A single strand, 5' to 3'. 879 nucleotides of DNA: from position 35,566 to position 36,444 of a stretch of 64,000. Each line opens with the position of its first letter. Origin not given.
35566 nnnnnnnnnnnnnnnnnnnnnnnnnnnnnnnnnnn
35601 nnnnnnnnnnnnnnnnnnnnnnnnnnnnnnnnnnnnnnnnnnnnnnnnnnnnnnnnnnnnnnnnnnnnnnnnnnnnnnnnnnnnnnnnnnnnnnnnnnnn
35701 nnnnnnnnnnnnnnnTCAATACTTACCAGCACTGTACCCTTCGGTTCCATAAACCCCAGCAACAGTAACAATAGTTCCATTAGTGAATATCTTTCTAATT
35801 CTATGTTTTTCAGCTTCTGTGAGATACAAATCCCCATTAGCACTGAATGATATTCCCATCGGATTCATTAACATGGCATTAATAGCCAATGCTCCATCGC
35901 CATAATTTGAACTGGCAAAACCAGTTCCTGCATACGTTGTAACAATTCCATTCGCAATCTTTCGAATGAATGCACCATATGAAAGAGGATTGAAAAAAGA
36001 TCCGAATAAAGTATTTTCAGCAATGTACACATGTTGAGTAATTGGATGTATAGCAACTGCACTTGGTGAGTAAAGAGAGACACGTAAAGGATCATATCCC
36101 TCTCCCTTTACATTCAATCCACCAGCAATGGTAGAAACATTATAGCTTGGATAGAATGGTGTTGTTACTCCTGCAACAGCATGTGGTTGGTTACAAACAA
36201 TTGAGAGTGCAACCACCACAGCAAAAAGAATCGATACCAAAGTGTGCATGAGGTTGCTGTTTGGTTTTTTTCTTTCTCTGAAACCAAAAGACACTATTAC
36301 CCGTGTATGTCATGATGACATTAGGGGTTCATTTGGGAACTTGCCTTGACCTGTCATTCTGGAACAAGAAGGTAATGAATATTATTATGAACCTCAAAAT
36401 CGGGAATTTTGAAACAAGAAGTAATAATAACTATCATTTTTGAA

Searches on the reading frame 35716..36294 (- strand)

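Call 14: search_protein_families(library=pfam, proteins=[window:35716-36294:-])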
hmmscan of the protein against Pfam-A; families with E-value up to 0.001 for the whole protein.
window:35716-36294:- (192 aa): 2 families
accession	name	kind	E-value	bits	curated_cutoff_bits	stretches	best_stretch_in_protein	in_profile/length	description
PF25021.1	TEN_NHL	-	3.8e-08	33.2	27.1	1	125-181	124-178/357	Teneurin NHL domain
PF01436.27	NHL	-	0.00079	19.8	20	0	143-168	2-27/28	NHL repeat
